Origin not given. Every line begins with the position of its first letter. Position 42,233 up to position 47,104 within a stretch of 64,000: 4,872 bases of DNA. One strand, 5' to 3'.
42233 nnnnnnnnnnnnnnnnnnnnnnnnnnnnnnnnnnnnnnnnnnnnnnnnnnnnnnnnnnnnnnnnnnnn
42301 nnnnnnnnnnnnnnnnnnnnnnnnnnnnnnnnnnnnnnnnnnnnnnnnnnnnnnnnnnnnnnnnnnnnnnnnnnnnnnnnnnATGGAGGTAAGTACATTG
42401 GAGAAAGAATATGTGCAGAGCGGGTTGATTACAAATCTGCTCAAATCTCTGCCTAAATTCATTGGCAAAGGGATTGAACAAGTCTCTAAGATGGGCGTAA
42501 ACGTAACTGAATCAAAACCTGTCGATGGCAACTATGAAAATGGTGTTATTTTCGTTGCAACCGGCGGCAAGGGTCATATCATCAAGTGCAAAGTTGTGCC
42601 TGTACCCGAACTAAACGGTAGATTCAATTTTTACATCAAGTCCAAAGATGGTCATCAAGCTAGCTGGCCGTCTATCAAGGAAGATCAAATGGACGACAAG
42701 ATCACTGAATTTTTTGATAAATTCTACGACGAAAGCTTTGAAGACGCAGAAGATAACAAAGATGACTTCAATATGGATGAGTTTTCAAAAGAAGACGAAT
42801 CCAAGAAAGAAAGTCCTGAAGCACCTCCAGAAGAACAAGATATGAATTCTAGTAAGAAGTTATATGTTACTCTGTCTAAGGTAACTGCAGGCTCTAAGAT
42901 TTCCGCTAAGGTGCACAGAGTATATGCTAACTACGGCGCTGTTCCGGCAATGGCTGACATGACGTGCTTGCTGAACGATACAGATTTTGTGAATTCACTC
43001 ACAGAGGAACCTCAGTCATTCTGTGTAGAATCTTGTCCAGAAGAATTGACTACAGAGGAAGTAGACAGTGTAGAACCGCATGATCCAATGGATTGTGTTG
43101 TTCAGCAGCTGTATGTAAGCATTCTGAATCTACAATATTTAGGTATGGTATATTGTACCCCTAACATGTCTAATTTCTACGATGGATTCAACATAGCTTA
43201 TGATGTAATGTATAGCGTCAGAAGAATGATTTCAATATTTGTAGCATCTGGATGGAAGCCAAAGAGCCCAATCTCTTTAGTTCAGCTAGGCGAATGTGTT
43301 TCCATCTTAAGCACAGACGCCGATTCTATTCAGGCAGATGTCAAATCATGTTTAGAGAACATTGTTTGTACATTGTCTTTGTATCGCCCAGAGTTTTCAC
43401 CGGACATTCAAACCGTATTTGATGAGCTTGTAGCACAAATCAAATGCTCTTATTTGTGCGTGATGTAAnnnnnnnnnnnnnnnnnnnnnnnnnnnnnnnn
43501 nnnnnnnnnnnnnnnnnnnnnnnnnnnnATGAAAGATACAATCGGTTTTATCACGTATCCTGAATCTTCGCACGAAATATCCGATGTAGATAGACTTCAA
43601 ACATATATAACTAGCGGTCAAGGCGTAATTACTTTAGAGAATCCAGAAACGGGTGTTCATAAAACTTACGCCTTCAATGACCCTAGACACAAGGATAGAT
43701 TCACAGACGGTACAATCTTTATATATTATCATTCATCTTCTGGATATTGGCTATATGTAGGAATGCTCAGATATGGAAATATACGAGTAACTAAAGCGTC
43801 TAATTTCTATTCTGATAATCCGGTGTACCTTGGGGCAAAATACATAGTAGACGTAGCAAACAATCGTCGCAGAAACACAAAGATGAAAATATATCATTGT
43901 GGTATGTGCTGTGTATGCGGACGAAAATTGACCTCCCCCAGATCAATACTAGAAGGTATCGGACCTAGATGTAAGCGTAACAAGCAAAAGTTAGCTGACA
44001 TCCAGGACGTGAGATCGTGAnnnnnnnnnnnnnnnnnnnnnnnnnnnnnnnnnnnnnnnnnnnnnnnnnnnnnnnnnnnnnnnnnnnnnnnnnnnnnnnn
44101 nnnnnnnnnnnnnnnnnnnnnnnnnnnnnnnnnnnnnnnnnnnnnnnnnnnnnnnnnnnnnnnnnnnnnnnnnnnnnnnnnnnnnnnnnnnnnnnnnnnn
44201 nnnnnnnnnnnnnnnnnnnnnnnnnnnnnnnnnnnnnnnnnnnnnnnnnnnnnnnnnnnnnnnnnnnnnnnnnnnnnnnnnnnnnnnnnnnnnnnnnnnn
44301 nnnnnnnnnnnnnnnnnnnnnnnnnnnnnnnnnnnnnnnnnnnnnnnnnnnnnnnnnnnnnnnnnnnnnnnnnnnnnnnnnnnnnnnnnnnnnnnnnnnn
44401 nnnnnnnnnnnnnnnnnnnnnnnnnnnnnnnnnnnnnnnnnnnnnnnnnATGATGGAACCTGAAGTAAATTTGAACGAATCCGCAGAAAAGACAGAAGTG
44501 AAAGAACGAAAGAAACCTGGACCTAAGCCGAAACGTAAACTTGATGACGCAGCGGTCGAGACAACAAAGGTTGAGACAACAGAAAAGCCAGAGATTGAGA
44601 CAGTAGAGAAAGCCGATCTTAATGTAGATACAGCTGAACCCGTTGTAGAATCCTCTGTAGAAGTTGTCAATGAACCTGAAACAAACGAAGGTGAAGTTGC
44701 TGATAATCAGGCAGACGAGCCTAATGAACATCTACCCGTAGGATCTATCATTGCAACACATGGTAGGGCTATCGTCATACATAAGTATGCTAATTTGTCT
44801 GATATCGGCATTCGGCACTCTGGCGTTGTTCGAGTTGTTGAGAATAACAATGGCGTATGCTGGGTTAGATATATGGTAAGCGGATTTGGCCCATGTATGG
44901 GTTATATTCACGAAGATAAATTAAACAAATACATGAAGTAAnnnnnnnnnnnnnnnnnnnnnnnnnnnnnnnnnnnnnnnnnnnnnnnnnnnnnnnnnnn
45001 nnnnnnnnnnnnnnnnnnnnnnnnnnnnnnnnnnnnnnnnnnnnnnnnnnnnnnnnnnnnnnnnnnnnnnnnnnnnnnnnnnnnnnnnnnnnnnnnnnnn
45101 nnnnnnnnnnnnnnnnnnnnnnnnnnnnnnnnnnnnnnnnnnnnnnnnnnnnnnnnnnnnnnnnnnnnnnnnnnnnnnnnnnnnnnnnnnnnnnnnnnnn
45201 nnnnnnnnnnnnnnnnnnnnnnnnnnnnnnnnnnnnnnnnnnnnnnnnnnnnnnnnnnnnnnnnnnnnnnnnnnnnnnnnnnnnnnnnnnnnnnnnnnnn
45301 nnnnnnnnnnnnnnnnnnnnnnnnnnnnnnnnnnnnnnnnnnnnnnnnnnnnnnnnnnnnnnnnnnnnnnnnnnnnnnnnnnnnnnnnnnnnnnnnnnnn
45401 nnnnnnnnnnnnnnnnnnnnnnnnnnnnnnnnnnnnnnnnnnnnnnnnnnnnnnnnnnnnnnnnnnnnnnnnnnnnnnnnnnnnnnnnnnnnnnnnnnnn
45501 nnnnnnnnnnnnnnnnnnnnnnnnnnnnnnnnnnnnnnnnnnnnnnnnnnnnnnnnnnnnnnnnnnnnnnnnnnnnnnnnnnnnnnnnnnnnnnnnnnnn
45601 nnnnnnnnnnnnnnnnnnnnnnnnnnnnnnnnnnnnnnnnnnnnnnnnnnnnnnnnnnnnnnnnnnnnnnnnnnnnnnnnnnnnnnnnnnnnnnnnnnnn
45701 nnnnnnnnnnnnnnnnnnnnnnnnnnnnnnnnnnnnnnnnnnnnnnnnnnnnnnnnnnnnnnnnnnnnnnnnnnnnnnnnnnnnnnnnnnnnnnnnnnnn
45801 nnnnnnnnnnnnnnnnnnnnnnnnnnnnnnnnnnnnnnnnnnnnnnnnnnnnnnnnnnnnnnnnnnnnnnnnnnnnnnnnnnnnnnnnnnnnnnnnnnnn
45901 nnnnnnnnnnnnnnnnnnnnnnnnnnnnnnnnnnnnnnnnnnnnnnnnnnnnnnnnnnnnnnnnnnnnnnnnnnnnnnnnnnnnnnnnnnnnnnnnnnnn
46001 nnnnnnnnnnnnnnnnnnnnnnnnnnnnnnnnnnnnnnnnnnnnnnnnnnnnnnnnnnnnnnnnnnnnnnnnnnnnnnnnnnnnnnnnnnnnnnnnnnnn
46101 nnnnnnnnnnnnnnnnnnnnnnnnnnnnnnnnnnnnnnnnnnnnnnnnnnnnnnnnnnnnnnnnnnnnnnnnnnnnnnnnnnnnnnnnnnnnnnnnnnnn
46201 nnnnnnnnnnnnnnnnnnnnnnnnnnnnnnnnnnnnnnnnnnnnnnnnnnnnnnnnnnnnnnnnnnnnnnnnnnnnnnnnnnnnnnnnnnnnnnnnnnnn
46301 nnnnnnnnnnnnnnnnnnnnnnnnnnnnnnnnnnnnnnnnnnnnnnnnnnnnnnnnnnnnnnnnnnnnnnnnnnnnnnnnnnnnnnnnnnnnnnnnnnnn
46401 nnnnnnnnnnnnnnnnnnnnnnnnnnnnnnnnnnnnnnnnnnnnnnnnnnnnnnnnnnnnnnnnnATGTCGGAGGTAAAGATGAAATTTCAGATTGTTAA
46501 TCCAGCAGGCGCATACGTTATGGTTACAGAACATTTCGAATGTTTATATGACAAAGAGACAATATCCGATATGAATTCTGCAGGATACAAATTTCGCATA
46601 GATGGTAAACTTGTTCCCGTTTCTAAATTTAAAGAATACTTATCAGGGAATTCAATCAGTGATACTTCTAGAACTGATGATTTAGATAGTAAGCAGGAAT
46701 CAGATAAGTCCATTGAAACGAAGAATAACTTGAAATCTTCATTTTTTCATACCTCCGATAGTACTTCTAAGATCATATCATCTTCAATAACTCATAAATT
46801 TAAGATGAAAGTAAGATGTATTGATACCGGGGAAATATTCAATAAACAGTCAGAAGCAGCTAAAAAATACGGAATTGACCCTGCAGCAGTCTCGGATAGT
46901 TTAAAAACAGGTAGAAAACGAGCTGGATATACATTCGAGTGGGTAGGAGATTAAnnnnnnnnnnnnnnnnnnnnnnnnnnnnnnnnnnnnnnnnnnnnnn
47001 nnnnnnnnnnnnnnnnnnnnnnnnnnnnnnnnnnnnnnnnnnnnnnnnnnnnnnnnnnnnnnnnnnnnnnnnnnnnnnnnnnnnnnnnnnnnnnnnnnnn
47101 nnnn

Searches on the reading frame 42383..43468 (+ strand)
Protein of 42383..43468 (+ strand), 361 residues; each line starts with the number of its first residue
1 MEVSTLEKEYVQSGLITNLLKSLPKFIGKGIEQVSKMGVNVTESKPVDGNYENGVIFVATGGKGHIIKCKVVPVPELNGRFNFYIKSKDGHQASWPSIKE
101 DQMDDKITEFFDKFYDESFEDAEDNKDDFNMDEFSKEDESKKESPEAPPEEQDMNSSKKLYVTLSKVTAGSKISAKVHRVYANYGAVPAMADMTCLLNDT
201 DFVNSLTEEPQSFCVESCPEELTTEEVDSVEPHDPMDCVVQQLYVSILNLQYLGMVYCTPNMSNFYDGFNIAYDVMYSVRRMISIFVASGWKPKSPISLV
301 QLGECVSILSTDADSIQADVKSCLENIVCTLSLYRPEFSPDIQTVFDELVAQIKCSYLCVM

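Call 11: search_protein_families(library=phrogs, proteins=[window:42383-43468:+], max_evalue=0.001)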
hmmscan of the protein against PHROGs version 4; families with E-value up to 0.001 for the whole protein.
window:42383-43468:+ (361 aa): 0 families

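Call 38: search_protein_families(library=pfam, proteins=[window:42383-43468:+], max_evalue=0.01)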
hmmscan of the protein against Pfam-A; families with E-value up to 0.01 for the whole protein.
window:42383-43468:+ (361 aa): 0 families

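Call 41: find_related_loci(query=window:42383-43468:+, collection=viral_contigs, flank=10000)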
Query window:42383-43468:+ (361 aa) in viral_contigs; peptide patterns used: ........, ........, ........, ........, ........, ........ (x = any residue, [..] = any of these).
2 stretches matched a pattern; 1 encode a relative of the query (tblastn E <= 1e-3); 1 distinct loci.
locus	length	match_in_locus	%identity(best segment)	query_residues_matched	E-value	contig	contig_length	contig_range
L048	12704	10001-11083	97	1-361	0e+0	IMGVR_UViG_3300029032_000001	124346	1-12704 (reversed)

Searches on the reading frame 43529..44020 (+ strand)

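Call 37: search_protein_families(library=pfam, proteins=[window:43529-44020:+], max_evalue=0.01)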
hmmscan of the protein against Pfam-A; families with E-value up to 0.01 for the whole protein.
window:43529-44020:+ (163 aa): 2 families
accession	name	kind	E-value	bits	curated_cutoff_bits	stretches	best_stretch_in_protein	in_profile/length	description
PF19474.4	DUF6011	-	3.3e-09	36.6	26.6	1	125-150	9-34/37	Family of unknown function (DUF6011)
PF04640.20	PLATZ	-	0.007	17.4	25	0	15-39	15-39/79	PLATZ transcription factor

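Call 45: search_protein_families(library=phrogs, proteins=[window:43529-44020:+], max_evalue=0.01)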
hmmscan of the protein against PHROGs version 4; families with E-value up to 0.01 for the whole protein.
window:43529-44020:+ (163 aa): 5 families
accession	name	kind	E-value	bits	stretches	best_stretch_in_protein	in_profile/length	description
phrog_20259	-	unknown function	1.3e-16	61.7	1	17-151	5-136/140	-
phrog_636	-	unknown function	3.5e-06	28.5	1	124-151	204-231/254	-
phrog_6032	-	unknown function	1.5e-05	25.9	1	124-155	246-277/296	-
phrog_4046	-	unknown function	2.2e-05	25.1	1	124-150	271-297/301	-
phrog_25989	-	unknown function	0.0002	22.6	1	126-149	4-27/70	-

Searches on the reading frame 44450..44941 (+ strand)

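Call 38: search_protein_families(library=pfam, proteins=[window:44450-44941:+], max_evalue=0.01)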
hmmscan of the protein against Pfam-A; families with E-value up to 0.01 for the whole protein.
window:44450-44941:+ (163 aa): 1 family
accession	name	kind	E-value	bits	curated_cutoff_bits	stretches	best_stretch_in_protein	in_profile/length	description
PF08193.16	INO80_Ies4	-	0.0057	17.2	23.9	1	14-41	115-142/240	INO80 complex subunit Ies4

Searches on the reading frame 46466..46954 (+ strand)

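Call 38: search_protein_families(library=pfam, proteins=[window:46466-46954:+], max_evalue=0.01)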
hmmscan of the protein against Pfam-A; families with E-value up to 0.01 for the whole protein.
window:46466-46954:+ (162 aa): 0 families

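Call 45: search_protein_families(library=phrogs, proteins=[window:46466-46954:+], max_evalue=0.01)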
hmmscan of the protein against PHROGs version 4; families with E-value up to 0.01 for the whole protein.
window:46466-46954:+ (162 aa): 1 family
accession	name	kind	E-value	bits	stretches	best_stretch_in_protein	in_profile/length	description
phrog_4538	-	unknown function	1.9e-05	24.7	1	80-159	371-444/447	-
